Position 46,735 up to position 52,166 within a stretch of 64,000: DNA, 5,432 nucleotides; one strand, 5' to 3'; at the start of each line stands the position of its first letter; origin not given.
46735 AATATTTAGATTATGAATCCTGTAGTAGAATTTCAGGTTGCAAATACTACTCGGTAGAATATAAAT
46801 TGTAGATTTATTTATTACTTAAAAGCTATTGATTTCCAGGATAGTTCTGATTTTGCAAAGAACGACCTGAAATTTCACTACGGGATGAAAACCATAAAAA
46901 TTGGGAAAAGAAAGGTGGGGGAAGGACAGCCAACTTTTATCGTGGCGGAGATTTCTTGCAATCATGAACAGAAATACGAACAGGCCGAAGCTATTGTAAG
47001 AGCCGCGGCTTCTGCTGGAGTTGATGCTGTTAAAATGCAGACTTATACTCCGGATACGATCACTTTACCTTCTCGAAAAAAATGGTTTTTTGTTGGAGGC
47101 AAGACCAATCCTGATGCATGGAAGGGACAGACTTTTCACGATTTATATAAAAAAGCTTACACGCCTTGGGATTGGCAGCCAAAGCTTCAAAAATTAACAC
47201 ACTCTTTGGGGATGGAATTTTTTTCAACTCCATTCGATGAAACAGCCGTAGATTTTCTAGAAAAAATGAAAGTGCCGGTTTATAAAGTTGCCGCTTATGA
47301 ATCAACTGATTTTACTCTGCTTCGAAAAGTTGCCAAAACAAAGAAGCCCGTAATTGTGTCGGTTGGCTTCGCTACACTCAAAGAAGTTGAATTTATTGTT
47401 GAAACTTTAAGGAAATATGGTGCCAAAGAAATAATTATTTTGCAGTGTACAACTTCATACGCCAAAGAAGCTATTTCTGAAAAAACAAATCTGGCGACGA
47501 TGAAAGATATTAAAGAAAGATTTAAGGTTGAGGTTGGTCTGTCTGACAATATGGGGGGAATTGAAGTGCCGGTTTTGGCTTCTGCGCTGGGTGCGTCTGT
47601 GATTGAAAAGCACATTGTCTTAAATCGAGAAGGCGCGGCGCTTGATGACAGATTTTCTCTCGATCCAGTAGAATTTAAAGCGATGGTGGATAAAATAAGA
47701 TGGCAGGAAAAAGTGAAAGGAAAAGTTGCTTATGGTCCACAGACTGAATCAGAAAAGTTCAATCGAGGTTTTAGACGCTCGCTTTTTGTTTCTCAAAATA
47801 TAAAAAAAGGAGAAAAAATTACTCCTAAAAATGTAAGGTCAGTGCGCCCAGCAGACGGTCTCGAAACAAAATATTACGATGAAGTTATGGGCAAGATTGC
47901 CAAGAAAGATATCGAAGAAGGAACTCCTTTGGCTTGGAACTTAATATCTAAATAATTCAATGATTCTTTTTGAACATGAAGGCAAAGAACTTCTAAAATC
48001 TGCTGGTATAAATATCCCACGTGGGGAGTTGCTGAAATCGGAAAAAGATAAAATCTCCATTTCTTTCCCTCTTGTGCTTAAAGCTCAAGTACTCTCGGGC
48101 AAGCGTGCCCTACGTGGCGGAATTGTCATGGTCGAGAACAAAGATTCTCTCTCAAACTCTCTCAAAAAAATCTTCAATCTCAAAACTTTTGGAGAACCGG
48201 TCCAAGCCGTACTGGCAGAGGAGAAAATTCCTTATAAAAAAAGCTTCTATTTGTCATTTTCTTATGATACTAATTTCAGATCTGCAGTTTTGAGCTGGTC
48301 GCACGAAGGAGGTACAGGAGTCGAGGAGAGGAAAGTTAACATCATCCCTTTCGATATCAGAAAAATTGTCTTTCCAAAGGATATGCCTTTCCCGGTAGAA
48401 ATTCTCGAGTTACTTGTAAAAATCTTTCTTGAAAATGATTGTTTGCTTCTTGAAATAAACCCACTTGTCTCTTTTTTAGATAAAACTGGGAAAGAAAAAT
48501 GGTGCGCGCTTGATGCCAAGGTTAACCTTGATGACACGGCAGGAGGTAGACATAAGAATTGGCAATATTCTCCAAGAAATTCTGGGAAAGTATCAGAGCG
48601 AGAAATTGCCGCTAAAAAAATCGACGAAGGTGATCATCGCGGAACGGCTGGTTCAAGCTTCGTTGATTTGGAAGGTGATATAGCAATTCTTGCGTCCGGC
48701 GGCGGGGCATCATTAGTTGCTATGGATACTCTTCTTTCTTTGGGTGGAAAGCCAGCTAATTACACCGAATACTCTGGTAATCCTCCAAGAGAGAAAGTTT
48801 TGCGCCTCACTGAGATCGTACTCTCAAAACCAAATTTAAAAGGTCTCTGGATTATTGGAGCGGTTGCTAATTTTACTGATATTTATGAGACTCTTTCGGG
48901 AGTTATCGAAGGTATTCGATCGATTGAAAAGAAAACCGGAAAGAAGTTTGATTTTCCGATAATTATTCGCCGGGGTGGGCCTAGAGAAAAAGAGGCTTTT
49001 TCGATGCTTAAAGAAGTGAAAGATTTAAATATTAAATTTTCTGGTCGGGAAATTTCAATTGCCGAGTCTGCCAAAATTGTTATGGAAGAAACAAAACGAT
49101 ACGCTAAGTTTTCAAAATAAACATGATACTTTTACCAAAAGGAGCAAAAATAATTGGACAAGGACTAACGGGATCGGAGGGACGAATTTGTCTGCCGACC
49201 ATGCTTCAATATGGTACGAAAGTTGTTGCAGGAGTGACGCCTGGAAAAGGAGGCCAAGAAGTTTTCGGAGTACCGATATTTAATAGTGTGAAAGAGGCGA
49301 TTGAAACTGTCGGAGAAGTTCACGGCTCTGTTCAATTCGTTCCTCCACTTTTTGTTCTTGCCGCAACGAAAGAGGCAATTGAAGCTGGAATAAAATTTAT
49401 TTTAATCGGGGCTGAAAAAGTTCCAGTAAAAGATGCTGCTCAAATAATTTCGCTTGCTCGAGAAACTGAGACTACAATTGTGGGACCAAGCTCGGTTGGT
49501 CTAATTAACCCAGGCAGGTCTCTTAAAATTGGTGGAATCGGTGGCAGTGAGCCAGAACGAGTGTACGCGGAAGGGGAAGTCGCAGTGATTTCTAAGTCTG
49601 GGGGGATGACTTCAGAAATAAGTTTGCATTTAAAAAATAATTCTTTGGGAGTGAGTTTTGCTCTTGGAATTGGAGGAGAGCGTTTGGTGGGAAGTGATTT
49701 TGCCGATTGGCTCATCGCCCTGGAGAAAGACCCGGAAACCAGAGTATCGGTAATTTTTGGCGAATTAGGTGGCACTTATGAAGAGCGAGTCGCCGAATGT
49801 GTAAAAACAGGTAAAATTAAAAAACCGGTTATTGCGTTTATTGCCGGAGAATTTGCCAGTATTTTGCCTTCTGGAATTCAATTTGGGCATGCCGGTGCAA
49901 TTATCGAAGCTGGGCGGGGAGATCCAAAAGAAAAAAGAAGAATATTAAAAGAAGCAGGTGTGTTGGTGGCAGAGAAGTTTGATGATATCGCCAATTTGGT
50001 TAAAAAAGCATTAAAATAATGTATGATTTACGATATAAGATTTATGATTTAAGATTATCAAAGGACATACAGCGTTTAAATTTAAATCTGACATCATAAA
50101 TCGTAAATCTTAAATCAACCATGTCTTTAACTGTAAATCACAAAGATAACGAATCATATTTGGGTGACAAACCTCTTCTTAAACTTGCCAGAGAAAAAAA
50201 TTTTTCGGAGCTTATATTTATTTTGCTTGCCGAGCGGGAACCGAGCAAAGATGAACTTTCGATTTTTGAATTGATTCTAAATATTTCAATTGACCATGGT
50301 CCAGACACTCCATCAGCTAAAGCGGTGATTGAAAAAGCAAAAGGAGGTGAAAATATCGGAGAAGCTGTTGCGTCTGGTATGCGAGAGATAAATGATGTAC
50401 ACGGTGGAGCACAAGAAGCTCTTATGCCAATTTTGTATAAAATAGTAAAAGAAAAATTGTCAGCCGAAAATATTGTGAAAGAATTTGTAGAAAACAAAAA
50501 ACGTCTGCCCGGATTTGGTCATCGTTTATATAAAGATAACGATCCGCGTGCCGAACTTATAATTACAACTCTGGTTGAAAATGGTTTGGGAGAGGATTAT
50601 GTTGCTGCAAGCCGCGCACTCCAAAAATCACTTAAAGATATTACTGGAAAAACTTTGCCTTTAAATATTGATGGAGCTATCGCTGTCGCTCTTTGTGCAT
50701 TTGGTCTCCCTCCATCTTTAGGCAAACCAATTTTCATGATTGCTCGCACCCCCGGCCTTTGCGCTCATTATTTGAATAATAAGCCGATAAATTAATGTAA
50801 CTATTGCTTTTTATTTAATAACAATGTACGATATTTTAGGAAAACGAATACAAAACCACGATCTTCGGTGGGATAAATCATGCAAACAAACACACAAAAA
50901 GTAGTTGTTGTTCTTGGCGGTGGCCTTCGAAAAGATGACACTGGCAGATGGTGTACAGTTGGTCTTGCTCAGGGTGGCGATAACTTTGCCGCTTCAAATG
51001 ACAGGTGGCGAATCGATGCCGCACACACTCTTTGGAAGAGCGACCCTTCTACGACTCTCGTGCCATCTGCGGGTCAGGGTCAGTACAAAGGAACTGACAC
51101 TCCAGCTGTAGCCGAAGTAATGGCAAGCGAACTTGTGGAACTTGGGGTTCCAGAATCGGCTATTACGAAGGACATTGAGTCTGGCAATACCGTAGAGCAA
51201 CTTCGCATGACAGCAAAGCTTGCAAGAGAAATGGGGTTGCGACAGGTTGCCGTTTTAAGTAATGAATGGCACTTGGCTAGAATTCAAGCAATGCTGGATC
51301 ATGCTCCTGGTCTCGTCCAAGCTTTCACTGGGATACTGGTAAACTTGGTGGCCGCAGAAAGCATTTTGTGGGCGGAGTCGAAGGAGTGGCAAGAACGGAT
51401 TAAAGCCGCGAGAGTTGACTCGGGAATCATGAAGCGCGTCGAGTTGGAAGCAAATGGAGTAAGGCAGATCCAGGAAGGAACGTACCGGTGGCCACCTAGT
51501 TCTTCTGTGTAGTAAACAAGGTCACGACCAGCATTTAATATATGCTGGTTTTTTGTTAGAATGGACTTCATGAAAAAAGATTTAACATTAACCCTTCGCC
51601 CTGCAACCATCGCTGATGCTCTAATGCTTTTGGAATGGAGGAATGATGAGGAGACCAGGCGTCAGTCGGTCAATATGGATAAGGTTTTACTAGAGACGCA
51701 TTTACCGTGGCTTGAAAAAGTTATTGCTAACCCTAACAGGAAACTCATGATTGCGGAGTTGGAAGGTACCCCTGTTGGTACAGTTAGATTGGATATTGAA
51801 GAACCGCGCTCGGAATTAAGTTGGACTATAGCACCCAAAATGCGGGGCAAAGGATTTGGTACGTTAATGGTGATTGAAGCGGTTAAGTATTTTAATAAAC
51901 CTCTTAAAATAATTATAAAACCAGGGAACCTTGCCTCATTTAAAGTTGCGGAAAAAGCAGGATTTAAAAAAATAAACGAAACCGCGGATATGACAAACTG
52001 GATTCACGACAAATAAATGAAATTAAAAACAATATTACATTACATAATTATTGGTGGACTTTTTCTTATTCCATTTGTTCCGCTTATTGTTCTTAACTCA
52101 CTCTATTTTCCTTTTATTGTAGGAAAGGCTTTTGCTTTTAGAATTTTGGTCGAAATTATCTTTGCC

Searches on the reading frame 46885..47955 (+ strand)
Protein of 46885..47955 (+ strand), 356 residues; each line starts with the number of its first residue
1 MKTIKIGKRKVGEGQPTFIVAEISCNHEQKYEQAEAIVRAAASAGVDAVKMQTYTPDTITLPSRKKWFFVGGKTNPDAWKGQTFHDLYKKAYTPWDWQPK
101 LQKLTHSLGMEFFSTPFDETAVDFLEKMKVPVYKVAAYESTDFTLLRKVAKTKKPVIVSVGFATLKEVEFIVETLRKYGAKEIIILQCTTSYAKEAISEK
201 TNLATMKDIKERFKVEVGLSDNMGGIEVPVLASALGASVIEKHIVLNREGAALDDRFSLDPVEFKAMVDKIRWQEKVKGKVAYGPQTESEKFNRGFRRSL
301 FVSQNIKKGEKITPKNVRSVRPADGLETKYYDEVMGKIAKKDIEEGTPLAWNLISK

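Call 4: search_protein_families(library=pfam, proteins=[window:46885-47955:+])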
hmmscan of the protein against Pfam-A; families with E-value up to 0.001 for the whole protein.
window:46885-47955:+ (356 aa): 2 families
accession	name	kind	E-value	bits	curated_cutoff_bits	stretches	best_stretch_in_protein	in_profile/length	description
PF03102.20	NeuB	-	2.2e-75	253.7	22.1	1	37-281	1-239/241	NeuB family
PF08666.17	SAF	-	8.1e-14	52.4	21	1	297-353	1-61/63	SAF domain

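Call 6: search_protein_families(library=ncbifam, proteins=[window:46885-47955:+])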
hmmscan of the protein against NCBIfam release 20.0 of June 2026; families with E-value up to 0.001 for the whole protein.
window:46885-47955:+ (356 aa): 6 families
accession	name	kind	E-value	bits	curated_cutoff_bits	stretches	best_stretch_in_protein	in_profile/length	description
TIGR03586.1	PseI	equivalog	5.2e-123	410.4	340.25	1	17-349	2-327/327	pseudaminic acid synthase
TIGR03569.1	NeuB_NnaB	equivalog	1.2e-81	274.4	399.65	1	17-347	1-327/329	N-acetylneuraminate synthase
TIGR01361.1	DAHP_synth_Bsub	equivalog_domain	4.1e-09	36.2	267.75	1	103-273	83-259/260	3-deoxy-7-phosphoheptulonate synthase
NF006421.0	PRK08673.1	subfamily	3e-08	33.2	335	1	101-279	150-334/338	3-deoxy-7-phosphoheptulonate synthase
NF009239.0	PRK12595.1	equivalog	5.9e-07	28.8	279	1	102-188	175-261/360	bifunctional 3-deoxy-7-phosphoheptulonate synthase/chorismate mutase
TIGR03170.1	flgA_cterm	equivalog_domain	9.2e-05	22.4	54.65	1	298-352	14-72/137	flagellar basal body P-ring formation chaperone FlgA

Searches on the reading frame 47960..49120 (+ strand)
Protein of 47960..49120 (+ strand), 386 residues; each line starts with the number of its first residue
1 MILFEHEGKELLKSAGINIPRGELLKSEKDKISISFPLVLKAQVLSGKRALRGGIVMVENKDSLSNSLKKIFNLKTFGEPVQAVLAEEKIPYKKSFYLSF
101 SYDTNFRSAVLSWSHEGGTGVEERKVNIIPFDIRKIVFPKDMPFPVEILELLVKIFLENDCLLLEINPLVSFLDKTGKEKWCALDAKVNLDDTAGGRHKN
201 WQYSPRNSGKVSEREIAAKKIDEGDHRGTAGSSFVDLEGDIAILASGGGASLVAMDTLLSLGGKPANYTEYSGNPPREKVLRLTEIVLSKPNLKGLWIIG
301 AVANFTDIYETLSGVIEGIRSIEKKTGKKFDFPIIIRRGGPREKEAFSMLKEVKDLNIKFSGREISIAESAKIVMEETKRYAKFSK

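Call 4: search_protein_families(library=pfam, proteins=[window:47960-49120:+])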
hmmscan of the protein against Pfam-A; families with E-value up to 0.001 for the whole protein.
window:47960-49120:+ (386 aa): 3 families
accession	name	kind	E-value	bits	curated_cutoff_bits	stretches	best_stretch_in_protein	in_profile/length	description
PF16114.10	Citrate_bind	-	1.7e-26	93.3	26.8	1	220-371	9-171/177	ATP citrate lyase citrate-binding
PF08442.15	ATP-grasp_2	-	3.1e-22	79.6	29.5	1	3-124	2-135/202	ATP-grasp domain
PF24948.1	Citrate_synth_N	-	0.00019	21.3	83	0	143-195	178-225/232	ATP-citrate synthase ATP-grasp domain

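Call 6: search_protein_families(library=ncbifam, proteins=[window:47960-49120:+])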
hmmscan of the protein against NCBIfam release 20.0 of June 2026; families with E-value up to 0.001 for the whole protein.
window:47960-49120:+ (386 aa): 3 families
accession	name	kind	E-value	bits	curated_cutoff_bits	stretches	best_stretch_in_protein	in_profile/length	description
TIGR01016.1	sucCoAbeta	subfamily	2.9e-46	158.2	375.55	1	1-375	1-382/386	succinate-CoA ligase subunit beta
NF001913.0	PRK00696.1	equivalog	4.2e-45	154.4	370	1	1-361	1-371/388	ADP-forming succinate--CoA ligase subunit beta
NF010647.0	PRK14046.1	equivalog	2e-27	96.2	604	2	147-353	179-364/392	malate--CoA ligase subunit beta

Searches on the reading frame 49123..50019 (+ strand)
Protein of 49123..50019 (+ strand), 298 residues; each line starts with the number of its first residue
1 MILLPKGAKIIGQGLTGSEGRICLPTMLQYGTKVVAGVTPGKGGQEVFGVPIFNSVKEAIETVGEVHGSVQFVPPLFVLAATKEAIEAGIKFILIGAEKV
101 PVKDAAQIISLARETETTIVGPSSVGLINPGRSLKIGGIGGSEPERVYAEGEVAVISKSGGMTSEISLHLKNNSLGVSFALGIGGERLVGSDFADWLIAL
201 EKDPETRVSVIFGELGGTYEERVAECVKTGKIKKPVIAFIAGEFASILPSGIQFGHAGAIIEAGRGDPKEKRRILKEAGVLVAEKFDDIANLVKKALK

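Call 4: search_protein_families(library=pfam, proteins=[window:49123-50019:+])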
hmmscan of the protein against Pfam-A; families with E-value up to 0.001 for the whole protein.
window:49123-50019:+ (298 aa): 4 families
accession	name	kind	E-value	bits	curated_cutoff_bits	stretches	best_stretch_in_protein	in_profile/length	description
PF02629.25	CoA_binding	-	4.9e-20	72.5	22.3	1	9-97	5-95/97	CoA binding domain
PF13607.11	Succ_CoA_lig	-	2.1e-11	44.2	27.4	1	150-294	1-136/138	Succinyl-CoA ligase like flavodoxin domain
PF00549.24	Ligase_CoA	-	4.1e-11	43.5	24.5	1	156-279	1-126/128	CoA-ligase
PF13380.12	CoA_binding_2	-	6.6e-06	27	22.8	1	20-129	16-115/116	CoA binding domain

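Call 6: search_protein_families(library=ncbifam, proteins=[window:49123-50019:+])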
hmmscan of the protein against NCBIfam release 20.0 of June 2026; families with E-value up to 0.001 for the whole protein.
window:49123-50019:+ (298 aa): 5 families
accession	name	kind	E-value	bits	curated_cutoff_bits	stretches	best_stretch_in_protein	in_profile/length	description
TIGR01019.1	sucCoAalpha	subfamily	6.3e-81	271.9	353.2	1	2-297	1-286/286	succinate--CoA ligase subunit alpha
NF004230.0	PRK05678.1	equivalog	8.1e-81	271.4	336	1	1-297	2-288/291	succinate--CoA ligase subunit alpha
TIGR02717.1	AcCoA-syn-alpha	equivalog_domain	1.4e-20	73.4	567.15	1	26-293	29-284/447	acetate--CoA ligase alpha subunit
NF045492.1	HydPropCoALig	equivalog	1.1e-10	40.5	1300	1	19-294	269-536/700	3-hydroxypropionate--CoA ligase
NF004760.0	PRK06091.1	subfamily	2.2e-05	23.2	433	1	77-243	129-289/555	acyl-CoA synthetase FdrA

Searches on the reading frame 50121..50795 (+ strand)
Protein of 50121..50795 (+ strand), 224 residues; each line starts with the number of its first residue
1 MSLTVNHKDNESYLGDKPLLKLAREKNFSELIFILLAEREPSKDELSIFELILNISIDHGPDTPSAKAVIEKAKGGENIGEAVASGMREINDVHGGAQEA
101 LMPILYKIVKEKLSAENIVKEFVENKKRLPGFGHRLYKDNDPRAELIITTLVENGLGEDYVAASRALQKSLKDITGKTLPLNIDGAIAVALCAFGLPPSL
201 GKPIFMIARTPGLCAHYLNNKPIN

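Call 4: search_protein_families(library=pfam, proteins=[window:50121-50795:+])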
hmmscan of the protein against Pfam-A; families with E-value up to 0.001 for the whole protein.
window:50121-50795:+ (224 aa): 1 family
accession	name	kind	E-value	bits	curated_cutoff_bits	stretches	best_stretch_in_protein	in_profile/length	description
PF00285.26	Citrate_synt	-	5.1e-32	111.7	27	1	15-219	137-346/357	Citrate synthase, C-terminal domain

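Call 6: search_protein_families(library=ncbifam, proteins=[window:50121-50795:+])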
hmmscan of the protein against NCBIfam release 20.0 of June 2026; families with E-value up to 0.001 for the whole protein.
window:50121-50795:+ (224 aa): 20 families
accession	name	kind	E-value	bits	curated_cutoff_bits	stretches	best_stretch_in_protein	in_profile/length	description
NF004869.0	PRK06224.1-6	subfamily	4e-42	144.3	212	1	6-217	11-226/263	citryl-CoA lyase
NF004864.0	PRK06224.1-1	equivalog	1.6e-37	129.1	261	1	17-218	34-246/278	citryl-CoA lyase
NF004868.0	PRK06224.1-5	subfamily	9.8e-34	116.6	193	1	25-219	32-234/260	citryl-CoA lyase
NF004866.0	PRK06224.1-3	subfamily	3.8e-33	114.8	245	1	25-219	44-242/275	citryl-CoA lyase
NF004867.0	PRK06224.1-4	equivalog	1.2e-24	86.8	409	1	12-219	20-232/261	citryl-CoA lyase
TIGR01800.1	cit_synth_II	subfamily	1.3e-21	76.8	421.3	1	93-219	214-340/368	2-methylcitrate synthase/citrate synthase II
NF041301.1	Cit_synth_Halo_CitZ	equivalog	5.4e-21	75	550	1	27-220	158-352/379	citrate synthase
NF009004.0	PRK12349.1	equivalog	2.2e-20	72.9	508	1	20-220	149-350/372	citrate synthase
NF004126.0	PRK05614.1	equivalog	3.9e-19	68.4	505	1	22-219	194-400/430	citrate synthase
NF010639.0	PRK14036.1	equivalog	2.2e-18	66.1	502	1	24-217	152-348/379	citrate synthase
NF010638.0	PRK14035.1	equivalog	3.8e-18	65.4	572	1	92-220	217-345/372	citrate synthase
NF009006.1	PRK12351.1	equivalog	6.4e-18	64.3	550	1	92-220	221-349/376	bifunctional 2-methylcitrate synthase/citrate synthase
NF009005.0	PRK12350.1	subfamily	1.5e-17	63.9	332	1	84-221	195-335/366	citrate synthase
NF010637.0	PRK14034.1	equivalog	3.2e-17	62.6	594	1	30-220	154-344/372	citrate synthase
NF004865.0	PRK06224.1-2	equivalog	3.4e-16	59.6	323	1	9-222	20-244/265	citryl-CoA lyase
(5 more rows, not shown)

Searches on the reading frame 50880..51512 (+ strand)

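Call 9: search_protein_families(library=pfam, proteins=[window:50880-51512:+])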
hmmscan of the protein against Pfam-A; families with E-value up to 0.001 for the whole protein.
window:50880-51512:+ (210 aa): 1 family
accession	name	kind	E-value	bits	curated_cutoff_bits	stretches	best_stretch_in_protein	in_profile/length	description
PF02698.23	DUF218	-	7e-18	65.3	27.6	1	8-155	2-110/133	DUF218 domain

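Call 18: search_protein_families(library=ncbifam, proteins=[window:50880-51512:+])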
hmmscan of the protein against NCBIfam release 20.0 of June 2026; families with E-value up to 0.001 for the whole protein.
window:50880-51512:+ (210 aa): 0 families

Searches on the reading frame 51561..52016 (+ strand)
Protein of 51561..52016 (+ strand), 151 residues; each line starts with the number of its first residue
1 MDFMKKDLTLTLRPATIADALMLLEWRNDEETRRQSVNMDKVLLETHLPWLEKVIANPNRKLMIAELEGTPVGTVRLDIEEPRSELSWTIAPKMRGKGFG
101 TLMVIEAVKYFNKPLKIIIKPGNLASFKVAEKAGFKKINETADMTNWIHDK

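Call 9: search_protein_families(library=pfam, proteins=[window:51561-52016:+])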
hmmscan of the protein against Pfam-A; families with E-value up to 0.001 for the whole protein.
window:51561-52016:+ (151 aa): 4 families
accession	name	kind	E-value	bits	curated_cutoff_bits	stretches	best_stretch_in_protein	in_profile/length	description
PF13302.13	Acetyltransf_3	-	2e-17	64.6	25.4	1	10-136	2-138/138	Acetyltransferase (GNAT) domain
PF00583.31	Acetyltransf_1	-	8.4e-10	39.4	20.7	1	25-135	6-116/116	Acetyltransferase (GNAT) family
PF13508.13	Acetyltransf_7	-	6.1e-05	23.8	27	1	59-117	2-62/84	Acetyltransferase (GNAT) domain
PF13673.13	Acetyltransf_10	-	0.00074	19.9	23.6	1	52-141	23-113/128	Acetyltransferase (GNAT) domain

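Call 18: search_protein_families(library=ncbifam, proteins=[window:51561-52016:+])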
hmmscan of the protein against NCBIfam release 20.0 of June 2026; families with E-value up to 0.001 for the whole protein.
window:51561-52016:+ (151 aa): 1 family
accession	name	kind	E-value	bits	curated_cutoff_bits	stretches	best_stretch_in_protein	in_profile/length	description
TIGR03585.1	PseH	equivalog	2.1e-12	47.4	93.1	1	16-117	7-110/156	UDP-4-amino-4,6-dideoxy-N-acetyl-beta-L-altrosamine N-acetyltransferase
